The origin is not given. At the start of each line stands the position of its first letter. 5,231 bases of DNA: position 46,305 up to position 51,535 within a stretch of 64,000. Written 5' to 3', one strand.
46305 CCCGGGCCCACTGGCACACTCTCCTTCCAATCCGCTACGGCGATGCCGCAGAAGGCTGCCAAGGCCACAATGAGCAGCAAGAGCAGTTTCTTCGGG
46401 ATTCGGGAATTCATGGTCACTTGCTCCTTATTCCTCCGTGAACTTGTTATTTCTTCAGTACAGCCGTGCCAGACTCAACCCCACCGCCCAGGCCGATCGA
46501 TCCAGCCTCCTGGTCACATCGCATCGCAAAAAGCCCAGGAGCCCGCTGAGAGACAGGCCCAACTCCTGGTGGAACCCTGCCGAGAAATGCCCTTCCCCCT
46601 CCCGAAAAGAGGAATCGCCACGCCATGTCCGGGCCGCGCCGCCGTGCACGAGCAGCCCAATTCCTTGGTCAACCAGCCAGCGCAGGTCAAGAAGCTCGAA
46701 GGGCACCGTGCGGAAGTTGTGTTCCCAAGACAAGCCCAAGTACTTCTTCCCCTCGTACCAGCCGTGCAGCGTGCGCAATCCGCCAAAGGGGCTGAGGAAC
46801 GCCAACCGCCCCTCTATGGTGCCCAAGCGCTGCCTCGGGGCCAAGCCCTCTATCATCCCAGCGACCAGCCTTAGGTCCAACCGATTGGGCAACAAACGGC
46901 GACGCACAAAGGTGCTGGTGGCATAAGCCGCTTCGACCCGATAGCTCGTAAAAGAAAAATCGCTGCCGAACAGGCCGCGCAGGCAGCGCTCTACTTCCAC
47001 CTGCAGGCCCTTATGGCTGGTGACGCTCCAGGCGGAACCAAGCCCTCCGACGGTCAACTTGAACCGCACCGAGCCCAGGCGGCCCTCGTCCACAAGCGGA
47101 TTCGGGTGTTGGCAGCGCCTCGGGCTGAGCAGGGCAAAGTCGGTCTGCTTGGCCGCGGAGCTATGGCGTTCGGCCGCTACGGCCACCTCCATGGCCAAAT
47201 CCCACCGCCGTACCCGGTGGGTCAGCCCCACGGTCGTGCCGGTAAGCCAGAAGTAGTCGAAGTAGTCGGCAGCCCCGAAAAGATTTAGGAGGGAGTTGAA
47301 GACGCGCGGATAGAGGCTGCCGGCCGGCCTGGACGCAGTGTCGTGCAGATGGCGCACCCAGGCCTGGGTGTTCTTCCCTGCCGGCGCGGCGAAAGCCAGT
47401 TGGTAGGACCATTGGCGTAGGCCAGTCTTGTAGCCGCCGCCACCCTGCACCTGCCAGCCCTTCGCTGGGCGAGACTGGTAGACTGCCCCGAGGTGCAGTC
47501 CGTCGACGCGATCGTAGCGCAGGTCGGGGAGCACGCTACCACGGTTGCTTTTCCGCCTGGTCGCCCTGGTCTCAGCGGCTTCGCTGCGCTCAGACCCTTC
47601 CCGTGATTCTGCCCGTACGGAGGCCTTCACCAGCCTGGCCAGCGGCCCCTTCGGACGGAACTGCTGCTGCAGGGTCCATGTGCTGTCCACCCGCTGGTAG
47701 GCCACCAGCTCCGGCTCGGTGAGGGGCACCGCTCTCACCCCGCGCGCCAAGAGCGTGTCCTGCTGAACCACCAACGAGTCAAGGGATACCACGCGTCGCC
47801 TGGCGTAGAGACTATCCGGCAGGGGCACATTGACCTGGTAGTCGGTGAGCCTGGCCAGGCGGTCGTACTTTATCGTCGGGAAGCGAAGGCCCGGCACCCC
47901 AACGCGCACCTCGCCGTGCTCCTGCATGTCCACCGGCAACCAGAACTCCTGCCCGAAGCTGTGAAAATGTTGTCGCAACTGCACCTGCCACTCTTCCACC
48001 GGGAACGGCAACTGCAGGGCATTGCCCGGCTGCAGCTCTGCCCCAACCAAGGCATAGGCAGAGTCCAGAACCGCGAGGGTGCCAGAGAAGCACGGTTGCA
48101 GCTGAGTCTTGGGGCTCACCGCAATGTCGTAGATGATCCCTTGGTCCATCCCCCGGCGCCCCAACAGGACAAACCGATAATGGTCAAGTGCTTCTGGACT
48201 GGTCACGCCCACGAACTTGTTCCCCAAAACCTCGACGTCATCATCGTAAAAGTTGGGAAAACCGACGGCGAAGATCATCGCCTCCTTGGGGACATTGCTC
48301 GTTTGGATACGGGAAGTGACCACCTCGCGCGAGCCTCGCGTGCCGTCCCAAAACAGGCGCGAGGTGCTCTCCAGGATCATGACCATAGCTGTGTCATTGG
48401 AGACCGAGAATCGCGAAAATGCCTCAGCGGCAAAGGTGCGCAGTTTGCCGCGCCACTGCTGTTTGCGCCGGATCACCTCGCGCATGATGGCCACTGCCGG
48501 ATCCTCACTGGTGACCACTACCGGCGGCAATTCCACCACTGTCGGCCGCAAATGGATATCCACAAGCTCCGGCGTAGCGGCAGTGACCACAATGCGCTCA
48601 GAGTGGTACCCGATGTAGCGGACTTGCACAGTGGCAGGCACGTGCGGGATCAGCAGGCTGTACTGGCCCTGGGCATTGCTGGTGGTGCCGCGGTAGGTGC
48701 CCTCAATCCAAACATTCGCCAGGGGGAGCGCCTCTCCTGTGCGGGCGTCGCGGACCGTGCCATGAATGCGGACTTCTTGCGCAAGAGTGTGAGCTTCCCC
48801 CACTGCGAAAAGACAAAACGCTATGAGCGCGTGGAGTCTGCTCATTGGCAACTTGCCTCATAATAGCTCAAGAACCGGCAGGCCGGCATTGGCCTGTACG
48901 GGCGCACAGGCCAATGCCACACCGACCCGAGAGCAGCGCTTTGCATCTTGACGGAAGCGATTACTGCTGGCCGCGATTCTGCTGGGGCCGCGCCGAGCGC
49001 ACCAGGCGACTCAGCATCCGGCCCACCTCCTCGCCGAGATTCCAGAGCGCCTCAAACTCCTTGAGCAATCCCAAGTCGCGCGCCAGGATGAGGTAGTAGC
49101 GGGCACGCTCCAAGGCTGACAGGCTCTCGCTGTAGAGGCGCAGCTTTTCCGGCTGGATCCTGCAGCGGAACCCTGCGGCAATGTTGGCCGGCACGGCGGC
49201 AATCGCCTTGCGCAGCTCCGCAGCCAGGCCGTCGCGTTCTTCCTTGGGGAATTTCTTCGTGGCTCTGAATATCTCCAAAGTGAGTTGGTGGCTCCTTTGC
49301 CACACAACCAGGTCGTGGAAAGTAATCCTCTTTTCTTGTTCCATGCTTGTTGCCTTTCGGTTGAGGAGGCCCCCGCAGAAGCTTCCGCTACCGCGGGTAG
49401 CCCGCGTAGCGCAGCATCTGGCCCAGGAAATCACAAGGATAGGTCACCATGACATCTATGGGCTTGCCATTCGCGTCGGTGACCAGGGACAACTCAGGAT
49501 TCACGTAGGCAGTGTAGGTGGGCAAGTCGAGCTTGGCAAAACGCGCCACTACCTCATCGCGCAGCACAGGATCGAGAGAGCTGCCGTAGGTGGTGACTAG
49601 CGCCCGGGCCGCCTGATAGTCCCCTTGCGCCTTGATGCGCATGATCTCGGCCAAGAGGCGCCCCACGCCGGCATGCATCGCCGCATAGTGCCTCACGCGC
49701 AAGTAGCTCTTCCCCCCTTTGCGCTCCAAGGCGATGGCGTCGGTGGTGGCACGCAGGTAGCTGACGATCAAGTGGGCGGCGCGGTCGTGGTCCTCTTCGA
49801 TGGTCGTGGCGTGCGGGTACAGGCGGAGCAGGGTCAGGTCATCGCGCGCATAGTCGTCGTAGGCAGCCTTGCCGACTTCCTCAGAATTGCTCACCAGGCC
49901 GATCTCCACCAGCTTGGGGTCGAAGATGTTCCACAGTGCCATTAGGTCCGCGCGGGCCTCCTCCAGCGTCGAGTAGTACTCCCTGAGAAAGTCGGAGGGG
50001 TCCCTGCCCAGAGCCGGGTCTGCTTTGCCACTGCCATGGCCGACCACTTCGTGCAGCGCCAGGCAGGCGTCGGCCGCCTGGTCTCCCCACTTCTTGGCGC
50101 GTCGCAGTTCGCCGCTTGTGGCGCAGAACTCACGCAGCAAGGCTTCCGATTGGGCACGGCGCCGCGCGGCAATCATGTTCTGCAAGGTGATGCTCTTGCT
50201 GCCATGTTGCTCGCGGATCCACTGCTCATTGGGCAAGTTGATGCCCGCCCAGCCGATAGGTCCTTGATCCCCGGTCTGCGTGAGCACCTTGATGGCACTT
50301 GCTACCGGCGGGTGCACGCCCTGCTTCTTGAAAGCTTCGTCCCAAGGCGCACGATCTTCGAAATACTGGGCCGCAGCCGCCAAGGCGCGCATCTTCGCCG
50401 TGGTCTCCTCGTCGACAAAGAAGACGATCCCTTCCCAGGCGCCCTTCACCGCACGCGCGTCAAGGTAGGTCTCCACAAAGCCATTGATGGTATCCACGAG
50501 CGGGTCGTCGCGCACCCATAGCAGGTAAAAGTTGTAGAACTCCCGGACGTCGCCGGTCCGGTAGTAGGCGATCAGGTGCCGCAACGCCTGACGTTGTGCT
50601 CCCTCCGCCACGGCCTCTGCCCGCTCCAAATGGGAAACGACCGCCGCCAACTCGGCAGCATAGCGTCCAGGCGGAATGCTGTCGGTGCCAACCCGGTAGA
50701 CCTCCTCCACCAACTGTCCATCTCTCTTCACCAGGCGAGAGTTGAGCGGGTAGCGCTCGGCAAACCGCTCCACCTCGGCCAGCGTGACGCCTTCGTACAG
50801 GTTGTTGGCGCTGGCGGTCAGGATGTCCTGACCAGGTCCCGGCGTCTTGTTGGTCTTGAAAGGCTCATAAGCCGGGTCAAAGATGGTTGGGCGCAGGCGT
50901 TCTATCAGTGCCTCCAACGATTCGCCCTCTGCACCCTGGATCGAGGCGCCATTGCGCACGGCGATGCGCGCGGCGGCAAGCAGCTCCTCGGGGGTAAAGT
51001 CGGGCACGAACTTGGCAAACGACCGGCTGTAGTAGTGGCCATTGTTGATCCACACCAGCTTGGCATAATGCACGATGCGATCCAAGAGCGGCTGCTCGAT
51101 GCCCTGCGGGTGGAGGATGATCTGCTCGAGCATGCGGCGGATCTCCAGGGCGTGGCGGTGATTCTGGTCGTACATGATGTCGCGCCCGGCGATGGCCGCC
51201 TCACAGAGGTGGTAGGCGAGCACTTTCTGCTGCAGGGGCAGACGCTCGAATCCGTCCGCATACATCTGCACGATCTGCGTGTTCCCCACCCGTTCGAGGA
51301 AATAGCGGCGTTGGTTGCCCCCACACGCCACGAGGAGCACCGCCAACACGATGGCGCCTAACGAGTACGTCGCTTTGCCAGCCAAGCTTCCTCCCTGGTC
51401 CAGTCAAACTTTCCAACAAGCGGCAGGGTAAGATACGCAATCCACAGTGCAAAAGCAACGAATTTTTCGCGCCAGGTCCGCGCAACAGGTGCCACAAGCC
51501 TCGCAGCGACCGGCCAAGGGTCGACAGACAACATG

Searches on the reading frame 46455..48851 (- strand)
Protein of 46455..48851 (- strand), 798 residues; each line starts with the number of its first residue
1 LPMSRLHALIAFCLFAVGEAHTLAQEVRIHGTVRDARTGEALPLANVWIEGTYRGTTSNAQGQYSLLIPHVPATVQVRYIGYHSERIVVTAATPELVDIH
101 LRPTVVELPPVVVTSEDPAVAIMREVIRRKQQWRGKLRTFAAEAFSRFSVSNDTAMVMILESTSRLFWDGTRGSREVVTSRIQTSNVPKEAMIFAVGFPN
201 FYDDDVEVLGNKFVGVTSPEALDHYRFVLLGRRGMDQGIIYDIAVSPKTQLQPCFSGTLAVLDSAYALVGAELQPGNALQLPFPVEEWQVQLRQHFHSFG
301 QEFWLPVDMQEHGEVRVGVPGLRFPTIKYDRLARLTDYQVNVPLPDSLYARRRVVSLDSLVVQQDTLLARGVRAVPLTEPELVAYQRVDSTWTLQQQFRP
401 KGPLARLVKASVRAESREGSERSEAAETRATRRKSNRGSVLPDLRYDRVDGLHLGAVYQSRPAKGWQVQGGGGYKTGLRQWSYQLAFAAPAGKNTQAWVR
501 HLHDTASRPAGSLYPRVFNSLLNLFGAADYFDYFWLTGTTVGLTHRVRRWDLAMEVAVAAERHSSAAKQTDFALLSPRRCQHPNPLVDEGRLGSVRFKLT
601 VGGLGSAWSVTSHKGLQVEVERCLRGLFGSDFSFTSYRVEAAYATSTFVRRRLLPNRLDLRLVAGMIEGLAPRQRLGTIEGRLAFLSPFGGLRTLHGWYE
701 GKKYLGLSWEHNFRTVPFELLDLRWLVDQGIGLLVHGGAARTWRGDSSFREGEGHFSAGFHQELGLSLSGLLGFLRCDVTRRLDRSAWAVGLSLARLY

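Call 52: search_protein_families(library=pfam, proteins=[window:46455-48851:-], max_evalue=0.00001)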
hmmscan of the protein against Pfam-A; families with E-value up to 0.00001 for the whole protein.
window:46455-48851:- (798 aa): 3 families
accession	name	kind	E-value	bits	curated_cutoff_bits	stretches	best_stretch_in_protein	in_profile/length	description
PF18939.6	DUF5686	-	1.5e-25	90.1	39.2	1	151-585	53-483/669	Family of unknown function (DUF5686)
PF13715.12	CarbopepD_reg_2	-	1.7e-17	63.6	32.2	1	29-113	1-88/88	CarboxypepD_reg-like domain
PF13620.12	CarboxypepD_reg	-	1.9e-13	51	32.3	1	29-101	2-81/82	Carboxypeptidase regulatory-like domain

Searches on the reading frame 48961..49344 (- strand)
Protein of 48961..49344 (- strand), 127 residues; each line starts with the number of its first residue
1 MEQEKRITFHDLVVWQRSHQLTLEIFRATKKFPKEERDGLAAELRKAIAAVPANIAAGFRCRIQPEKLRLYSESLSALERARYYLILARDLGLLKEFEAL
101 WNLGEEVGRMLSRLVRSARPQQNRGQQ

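Call 53: search_protein_families(library=pfam, proteins=[window:48961-49344:-], max_evalue=0.00001)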
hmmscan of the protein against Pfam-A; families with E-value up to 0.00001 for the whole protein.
window:48961-49344:- (127 aa): 1 family
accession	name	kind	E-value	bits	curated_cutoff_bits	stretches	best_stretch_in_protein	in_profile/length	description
PF05635.17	23S_rRNA_IVP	-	8.5e-22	77.8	33.8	1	11-112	2-105/106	23S rRNA-intervening sequence protein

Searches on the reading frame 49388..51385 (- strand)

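Call 53: search_protein_families(library=pfam, proteins=[window:49388-51385:-], max_evalue=0.00001)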
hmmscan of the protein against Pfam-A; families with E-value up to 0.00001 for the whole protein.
window:49388-51385:- (665 aa): 1 family
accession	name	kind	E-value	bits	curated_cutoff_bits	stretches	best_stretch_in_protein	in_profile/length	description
PF03571.21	Peptidase_M49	-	8.4e-51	173.4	21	1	237-454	96-307/548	Peptidase family M49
